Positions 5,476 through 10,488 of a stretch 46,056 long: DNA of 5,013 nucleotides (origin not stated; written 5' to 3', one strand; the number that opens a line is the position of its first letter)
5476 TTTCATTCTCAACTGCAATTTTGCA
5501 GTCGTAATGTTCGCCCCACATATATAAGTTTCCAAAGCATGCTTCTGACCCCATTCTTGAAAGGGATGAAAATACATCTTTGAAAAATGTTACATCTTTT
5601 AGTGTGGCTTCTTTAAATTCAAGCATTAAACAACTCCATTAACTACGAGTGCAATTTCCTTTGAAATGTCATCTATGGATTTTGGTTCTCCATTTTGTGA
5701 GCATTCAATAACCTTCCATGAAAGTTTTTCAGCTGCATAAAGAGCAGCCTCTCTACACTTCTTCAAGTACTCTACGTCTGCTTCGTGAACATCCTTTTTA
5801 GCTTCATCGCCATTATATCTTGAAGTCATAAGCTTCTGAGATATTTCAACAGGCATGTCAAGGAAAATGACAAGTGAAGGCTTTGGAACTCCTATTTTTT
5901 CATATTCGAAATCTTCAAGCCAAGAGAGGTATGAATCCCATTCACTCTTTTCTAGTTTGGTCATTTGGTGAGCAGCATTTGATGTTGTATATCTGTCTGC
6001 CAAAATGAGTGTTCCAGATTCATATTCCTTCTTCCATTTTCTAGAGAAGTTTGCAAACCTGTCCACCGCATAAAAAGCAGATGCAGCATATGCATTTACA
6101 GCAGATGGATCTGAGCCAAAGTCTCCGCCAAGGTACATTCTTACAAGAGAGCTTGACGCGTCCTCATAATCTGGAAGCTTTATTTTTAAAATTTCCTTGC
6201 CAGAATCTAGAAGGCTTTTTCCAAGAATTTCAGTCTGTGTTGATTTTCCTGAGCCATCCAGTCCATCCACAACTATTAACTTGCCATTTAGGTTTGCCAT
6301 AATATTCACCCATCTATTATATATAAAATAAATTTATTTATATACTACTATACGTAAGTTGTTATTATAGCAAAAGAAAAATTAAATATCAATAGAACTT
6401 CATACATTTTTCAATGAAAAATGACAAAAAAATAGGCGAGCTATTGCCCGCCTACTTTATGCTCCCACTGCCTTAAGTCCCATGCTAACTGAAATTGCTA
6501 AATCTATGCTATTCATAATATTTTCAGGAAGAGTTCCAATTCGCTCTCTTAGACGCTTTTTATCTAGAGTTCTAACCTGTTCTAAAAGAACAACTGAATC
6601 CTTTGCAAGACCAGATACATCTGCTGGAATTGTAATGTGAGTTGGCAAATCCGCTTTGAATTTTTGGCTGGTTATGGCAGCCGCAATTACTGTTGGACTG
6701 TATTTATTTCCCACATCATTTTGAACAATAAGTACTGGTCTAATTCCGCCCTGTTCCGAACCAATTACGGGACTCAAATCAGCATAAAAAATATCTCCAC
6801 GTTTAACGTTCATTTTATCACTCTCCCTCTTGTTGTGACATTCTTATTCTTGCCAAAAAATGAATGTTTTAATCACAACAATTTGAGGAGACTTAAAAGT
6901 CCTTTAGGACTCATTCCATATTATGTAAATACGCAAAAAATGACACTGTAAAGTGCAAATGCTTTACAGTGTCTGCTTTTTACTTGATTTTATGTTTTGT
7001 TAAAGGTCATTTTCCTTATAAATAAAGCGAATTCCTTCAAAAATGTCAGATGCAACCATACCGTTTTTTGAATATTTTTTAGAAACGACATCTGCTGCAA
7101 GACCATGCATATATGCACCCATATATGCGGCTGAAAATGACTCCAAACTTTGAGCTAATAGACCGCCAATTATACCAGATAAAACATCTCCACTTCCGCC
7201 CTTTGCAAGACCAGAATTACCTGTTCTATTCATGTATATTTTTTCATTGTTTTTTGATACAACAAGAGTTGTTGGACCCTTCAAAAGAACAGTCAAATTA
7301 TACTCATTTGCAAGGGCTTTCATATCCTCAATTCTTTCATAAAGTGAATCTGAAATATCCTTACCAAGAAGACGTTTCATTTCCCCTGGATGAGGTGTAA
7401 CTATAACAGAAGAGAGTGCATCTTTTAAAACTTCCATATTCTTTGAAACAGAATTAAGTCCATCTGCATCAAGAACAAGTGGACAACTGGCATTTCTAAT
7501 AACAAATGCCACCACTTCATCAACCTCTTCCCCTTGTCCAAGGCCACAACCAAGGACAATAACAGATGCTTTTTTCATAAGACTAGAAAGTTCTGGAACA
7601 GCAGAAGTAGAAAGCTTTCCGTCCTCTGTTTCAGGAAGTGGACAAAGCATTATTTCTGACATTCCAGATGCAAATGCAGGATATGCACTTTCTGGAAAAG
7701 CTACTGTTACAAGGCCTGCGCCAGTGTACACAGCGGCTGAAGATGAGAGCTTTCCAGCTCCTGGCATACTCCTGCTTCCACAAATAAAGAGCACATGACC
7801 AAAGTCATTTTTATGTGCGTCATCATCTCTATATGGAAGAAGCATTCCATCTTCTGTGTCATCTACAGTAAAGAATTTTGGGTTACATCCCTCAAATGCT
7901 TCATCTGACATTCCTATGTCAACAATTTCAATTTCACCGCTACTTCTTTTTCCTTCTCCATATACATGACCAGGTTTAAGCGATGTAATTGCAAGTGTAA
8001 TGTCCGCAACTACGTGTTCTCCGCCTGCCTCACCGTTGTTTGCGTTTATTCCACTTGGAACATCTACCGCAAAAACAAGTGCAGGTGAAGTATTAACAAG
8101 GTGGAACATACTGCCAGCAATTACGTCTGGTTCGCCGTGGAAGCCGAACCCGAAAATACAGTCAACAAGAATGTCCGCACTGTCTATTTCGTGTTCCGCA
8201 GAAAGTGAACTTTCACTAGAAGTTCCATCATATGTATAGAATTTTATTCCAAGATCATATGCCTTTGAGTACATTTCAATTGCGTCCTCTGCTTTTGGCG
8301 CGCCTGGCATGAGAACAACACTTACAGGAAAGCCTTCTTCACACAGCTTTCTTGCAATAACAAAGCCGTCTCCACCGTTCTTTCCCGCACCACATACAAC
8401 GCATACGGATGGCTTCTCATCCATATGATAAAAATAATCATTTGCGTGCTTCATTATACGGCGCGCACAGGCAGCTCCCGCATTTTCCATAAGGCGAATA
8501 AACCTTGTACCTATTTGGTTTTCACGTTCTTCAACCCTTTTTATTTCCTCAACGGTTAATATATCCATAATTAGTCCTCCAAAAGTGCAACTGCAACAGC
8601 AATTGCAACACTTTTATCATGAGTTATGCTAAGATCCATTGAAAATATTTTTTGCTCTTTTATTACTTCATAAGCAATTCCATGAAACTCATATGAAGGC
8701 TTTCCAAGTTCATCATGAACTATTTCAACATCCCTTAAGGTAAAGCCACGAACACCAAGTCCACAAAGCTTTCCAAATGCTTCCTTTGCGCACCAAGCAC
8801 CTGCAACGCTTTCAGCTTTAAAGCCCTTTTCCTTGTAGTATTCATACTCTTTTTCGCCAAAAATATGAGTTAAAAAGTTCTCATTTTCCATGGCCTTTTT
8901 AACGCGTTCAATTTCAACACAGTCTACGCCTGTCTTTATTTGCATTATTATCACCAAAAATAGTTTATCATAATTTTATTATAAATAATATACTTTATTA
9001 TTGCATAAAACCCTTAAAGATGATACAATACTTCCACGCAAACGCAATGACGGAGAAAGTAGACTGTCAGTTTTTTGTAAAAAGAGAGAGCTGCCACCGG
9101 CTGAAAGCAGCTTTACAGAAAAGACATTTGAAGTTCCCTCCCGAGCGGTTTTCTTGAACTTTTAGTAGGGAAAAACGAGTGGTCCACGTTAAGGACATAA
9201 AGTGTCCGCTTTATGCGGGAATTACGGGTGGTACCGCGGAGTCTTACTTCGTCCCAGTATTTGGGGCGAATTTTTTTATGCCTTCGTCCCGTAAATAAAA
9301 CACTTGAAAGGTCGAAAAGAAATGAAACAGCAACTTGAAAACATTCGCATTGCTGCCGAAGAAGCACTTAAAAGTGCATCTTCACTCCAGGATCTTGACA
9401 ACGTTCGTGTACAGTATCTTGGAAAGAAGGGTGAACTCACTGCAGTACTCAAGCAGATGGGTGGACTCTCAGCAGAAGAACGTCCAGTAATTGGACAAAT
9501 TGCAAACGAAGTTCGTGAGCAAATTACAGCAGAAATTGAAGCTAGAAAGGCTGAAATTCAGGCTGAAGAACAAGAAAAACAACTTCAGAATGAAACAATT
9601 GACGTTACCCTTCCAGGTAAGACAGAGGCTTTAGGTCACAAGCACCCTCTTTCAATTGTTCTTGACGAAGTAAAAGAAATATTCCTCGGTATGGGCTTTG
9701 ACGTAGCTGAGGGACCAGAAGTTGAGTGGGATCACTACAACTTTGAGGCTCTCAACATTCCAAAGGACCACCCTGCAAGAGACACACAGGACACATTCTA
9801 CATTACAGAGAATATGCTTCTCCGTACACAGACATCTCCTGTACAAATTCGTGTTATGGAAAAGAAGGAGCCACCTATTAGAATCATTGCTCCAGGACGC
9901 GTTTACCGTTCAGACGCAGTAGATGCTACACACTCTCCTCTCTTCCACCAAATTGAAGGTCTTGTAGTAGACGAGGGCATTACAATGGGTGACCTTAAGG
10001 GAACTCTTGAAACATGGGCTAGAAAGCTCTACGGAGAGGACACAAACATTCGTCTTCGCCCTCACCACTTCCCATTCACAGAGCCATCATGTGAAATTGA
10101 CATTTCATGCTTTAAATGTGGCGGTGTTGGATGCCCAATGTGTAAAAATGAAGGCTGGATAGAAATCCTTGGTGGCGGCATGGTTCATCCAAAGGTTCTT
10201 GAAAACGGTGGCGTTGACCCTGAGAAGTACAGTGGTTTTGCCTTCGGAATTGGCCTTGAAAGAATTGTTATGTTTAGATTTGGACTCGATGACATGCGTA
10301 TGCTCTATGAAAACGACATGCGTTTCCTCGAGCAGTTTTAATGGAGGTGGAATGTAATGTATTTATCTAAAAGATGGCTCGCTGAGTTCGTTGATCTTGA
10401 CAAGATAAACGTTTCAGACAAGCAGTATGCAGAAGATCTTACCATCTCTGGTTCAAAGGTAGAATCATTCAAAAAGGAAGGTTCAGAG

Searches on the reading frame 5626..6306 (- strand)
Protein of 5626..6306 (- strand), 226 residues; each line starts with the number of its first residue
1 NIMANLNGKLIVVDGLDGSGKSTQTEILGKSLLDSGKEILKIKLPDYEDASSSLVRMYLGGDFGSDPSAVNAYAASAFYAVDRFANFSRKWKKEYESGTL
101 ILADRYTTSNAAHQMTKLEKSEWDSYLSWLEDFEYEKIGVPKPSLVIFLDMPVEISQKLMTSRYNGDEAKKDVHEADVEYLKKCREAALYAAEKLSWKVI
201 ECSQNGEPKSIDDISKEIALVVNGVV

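Call 47: search_protein_families(library=pfam, proteins=[window:5626-6306:-], max_evalue=0.0001)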
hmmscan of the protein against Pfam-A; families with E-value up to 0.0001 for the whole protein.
window:5626-6306:- (226 aa): 2 families
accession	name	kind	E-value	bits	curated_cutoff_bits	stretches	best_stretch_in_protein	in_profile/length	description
PF02223.23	Thymidylate_kin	-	4.2e-19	69.4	27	1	13-205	1-177/185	Thymidylate kinase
PF01712.25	dNK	-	1.7e-07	31.6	27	1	11-221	1-201/203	Deoxynucleoside kinase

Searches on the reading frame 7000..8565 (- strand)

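Call 47: search_protein_families(library=pfam, proteins=[window:7000-8565:-], max_evalue=0.0001)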
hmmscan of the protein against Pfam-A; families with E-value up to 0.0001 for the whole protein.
window:7000-8565:- (521 aa): 2 families
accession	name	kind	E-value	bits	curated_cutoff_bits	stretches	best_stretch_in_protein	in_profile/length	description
PF01256.23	Carb_kinase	-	2.6e-59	201.1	27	1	258-511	1-239/242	NAD(P)H-hydrate dehydratase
PF03853.21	YjeF_N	-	3.1e-40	138.3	24.9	1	24-199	3-169/169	YjeF-related protein N-terminus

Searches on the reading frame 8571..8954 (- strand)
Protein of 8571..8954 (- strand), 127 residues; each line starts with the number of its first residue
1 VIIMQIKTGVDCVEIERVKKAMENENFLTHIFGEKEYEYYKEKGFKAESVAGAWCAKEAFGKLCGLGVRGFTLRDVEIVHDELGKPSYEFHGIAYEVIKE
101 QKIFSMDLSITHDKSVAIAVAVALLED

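Call 47: search_protein_families(library=pfam, proteins=[window:8571-8954:-], max_evalue=0.0001)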
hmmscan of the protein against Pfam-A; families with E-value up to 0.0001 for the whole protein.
window:8571-8954:- (127 aa): 1 family
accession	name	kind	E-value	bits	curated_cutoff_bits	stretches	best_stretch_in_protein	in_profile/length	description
PF01648.25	ACPS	-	5.8e-14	52.5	25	1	9-100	3-98/111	4'-phosphopantetheinyl transferase superfamily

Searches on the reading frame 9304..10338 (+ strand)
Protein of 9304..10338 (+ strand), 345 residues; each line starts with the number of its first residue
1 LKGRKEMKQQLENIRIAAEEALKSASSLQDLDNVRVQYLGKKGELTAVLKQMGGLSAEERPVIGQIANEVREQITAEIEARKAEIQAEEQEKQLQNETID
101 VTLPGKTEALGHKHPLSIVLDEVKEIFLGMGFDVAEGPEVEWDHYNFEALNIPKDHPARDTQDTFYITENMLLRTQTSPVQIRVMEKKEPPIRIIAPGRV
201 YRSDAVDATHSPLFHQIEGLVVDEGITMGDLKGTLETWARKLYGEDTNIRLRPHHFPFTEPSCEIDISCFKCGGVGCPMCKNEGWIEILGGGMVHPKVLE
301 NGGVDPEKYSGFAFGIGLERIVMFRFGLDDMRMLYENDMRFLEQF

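Call 47: search_protein_families(library=pfam, proteins=[window:9304-10338:+], max_evalue=0.0001)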
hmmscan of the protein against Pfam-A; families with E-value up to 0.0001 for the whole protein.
window:9304-10338:+ (345 aa): 2 families
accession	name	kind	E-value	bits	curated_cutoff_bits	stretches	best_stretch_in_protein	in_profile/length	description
PF01409.25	tRNA-synt_2d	-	8.8e-104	346.8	19.8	1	98-345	1-246/246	tRNA synthetases class II core domain (F)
PF02912.23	Phe_tRNA-synt_N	-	2.8e-27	94.9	22.3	1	26-94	1-69/69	Aminoacyl tRNA synthetase class II, N-terminal domain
